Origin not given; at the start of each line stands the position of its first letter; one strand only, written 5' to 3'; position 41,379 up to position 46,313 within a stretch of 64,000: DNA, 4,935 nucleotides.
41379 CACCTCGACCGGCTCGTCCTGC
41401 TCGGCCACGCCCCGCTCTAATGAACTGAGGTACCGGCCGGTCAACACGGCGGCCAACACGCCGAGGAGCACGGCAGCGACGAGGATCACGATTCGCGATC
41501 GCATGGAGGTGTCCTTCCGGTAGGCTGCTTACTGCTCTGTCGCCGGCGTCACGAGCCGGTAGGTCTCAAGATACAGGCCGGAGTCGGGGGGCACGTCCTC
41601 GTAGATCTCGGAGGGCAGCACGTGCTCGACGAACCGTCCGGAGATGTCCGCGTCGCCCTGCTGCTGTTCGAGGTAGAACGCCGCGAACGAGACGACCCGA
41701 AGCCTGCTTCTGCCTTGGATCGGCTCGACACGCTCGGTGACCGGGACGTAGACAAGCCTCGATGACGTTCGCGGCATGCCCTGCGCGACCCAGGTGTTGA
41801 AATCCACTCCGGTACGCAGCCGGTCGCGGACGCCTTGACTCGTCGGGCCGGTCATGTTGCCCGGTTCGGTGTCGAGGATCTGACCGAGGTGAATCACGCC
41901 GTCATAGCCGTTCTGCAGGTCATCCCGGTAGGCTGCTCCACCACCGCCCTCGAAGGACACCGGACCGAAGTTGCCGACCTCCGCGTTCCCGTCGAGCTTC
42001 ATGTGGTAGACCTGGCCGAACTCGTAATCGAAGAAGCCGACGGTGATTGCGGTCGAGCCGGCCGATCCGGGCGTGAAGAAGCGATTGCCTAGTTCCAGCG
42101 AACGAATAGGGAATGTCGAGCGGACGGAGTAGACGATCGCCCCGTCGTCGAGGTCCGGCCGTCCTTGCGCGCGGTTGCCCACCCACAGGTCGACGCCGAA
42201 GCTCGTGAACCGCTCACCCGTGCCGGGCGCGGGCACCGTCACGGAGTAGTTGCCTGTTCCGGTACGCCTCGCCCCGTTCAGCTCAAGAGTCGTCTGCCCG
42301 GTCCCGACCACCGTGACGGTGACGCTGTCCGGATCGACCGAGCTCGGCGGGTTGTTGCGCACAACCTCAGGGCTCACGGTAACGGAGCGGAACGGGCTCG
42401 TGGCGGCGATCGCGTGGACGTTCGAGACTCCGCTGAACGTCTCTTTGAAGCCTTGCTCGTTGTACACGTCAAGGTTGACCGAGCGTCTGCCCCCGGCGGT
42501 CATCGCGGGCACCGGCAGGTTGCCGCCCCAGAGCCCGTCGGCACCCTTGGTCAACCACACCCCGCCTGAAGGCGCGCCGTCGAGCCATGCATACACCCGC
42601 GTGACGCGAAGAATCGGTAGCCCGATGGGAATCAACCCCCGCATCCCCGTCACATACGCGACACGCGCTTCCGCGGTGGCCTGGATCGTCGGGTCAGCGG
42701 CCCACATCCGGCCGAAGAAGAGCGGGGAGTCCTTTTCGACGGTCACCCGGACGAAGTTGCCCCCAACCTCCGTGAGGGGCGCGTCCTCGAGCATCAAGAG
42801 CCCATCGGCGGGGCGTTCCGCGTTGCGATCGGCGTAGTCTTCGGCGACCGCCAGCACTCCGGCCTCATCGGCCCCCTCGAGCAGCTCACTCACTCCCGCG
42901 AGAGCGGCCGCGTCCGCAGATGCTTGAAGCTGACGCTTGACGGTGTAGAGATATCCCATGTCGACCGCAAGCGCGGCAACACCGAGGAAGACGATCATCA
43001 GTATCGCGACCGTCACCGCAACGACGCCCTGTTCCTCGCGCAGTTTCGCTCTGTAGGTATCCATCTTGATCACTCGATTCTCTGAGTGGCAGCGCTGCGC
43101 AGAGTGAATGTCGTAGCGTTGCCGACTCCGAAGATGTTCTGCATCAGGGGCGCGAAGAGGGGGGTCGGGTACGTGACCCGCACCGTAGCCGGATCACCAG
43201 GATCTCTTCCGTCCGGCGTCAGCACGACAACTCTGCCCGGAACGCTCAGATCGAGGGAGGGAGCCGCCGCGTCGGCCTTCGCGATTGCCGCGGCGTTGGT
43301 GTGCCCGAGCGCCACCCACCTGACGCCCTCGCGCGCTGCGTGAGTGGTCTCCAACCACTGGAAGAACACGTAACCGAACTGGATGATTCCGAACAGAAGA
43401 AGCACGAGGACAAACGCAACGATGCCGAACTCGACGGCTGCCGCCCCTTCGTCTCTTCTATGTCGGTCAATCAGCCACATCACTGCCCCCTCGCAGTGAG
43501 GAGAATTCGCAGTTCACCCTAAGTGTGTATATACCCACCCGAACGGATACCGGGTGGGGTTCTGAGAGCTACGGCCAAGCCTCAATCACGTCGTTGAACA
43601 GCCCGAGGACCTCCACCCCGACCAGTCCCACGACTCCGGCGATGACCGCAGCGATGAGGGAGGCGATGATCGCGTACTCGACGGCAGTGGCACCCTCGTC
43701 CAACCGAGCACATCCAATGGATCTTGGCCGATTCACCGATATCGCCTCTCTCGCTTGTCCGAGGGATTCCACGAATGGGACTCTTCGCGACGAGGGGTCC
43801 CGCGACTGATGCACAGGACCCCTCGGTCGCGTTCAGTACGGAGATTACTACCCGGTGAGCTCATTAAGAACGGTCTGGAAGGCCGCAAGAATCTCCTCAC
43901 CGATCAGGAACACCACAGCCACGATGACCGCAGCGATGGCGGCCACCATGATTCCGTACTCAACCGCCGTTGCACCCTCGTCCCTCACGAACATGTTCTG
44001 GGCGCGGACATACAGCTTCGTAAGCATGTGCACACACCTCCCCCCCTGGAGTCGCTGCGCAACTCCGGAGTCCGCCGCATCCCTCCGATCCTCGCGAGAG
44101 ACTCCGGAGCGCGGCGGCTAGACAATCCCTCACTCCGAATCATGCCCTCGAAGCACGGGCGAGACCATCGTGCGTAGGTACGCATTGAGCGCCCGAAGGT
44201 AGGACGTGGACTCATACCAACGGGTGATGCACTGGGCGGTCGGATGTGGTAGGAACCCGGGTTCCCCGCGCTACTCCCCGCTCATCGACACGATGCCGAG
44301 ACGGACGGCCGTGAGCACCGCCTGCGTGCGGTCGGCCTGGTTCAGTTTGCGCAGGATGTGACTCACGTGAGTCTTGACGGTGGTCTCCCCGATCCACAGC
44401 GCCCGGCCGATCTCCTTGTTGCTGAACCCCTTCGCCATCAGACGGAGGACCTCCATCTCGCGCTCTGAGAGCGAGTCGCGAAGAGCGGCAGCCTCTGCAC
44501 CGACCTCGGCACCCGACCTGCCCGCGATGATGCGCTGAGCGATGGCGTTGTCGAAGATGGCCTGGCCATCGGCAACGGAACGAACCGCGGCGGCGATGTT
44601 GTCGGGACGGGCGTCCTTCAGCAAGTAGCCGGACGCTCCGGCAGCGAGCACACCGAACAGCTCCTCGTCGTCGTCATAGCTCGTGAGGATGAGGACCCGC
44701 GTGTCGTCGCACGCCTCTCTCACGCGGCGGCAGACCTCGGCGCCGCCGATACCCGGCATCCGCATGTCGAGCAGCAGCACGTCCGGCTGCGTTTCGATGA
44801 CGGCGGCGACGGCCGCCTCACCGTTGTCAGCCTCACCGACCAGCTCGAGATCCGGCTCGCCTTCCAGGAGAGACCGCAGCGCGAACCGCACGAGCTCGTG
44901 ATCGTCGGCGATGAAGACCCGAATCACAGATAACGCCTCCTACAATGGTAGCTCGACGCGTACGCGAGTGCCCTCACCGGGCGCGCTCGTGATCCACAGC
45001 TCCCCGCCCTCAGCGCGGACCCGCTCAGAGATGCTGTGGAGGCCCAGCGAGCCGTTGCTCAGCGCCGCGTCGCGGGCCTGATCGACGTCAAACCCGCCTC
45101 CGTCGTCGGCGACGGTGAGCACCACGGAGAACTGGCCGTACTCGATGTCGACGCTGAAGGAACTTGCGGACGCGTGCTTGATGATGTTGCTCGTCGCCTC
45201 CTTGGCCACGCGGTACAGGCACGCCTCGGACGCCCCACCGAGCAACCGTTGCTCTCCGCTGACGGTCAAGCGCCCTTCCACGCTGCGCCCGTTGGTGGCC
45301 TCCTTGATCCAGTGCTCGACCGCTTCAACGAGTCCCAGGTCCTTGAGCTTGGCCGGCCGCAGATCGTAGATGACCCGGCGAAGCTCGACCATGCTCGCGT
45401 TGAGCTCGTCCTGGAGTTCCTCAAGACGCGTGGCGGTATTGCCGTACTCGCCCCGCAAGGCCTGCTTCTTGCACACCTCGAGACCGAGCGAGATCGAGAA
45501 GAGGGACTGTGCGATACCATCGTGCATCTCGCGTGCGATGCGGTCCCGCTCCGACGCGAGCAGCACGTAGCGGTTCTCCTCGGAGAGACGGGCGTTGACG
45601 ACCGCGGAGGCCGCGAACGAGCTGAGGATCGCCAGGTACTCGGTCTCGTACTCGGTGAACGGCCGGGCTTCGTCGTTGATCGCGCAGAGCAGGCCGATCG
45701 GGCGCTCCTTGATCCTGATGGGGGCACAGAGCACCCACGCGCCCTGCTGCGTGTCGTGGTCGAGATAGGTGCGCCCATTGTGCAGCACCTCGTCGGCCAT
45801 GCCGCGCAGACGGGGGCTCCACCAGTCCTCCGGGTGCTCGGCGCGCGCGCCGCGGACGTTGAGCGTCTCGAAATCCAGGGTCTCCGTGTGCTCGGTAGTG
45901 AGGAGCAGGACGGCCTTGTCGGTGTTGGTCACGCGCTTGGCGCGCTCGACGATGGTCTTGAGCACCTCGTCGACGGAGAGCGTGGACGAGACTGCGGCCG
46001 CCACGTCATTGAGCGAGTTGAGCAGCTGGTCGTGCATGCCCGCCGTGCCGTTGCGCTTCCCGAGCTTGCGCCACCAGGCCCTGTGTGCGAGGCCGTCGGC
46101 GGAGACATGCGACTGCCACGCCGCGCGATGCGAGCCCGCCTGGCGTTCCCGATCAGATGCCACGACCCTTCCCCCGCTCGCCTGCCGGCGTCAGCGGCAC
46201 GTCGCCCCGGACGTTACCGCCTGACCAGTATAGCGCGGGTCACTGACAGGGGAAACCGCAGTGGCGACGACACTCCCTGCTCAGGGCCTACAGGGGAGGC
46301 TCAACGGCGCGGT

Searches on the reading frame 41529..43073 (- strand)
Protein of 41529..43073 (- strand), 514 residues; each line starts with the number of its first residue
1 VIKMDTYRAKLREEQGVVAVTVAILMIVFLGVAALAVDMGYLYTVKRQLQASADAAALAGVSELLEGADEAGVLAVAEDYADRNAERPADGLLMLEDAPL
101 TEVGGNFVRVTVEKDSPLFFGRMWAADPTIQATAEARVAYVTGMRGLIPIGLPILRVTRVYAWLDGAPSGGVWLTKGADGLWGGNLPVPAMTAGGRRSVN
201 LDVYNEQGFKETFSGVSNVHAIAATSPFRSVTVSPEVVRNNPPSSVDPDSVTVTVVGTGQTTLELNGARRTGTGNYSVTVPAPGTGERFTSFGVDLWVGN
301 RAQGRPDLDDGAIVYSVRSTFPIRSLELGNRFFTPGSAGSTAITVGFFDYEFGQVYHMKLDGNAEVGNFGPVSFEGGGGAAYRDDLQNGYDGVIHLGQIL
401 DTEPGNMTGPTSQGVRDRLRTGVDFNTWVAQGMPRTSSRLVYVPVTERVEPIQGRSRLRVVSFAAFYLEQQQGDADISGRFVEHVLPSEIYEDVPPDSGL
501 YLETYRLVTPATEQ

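Call 49: search_protein_families(library=pfam, max_evalue=0.000001, proteins=[window:41529-43073:-])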
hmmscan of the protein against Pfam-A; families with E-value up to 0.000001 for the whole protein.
window:41529-43073:- (514 aa): 1 family
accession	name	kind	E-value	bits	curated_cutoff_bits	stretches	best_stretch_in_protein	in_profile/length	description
PF13400.11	Tad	-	9.5e-12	45.5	22.3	1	16-62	1-46/47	Putative Flp pilus-assembly TadE/G-like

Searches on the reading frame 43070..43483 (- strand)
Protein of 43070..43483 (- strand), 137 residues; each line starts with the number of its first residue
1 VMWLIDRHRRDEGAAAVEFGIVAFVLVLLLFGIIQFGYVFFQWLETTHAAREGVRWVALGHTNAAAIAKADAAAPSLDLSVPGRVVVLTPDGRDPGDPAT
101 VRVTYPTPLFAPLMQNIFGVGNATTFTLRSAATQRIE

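Call 49: search_protein_families(library=pfam, max_evalue=0.000001, proteins=[window:43070-43483:-])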
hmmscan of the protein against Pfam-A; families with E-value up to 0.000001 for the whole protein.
window:43070-43483:- (137 aa): 1 family
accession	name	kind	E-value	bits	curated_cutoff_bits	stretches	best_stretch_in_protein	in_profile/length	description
PF07811.17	TadE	-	1e-14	54.8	22.9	1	13-55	1-43/43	TadE-like protein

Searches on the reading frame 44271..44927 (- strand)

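Call 49: search_protein_families(library=pfam, max_evalue=0.000001, proteins=[window:44271-44927:-])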
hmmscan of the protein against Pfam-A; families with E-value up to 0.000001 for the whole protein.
window:44271-44927:- (218 aa): 2 families
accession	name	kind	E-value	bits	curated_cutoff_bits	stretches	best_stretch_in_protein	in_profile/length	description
PF00072.30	Response_reg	-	1.1e-26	93.6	30.2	1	4-116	1-111/111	Response regulator receiver domain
PF00196.25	GerE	-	3.7e-21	75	23.5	1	151-206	1-56/57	Bacterial regulatory proteins, luxR family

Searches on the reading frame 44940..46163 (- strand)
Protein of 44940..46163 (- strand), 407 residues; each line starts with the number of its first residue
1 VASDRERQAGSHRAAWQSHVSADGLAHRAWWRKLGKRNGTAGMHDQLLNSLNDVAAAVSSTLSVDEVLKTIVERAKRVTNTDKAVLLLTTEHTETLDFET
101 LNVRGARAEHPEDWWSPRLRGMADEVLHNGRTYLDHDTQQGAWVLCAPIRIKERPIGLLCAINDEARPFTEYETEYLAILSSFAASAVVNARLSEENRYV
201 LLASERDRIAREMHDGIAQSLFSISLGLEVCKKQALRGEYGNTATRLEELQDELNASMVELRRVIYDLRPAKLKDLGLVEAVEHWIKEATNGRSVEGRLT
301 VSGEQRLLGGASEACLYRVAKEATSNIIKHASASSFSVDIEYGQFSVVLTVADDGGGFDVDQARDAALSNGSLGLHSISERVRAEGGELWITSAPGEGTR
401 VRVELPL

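Call 49: search_protein_families(library=pfam, max_evalue=0.000001, proteins=[window:44940-46163:-])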
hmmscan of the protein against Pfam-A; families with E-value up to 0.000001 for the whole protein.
window:44940-46163:- (407 aa): 5 families
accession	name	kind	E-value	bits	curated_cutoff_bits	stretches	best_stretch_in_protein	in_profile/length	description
PF07730.19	HisKA_3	-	6.9e-18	65.4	24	1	205-272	1-67/68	Histidine kinase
PF02518.31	HATPase_c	-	1.7e-13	51.4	26.4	1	315-407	5-109/111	Histidine kinase-, DNA gyrase B-, and HSP90-like ATPase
PF01590.32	GAF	-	6.1e-10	40.2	22.4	1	64-188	2-133/133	GAF domain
PF13185.12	GAF_2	-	1.9e-08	35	28.6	1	62-188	2-135/136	GAF domain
PF13492.12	GAF_3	-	8.8e-07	29.8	27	0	63-188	1-127/129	GAF domain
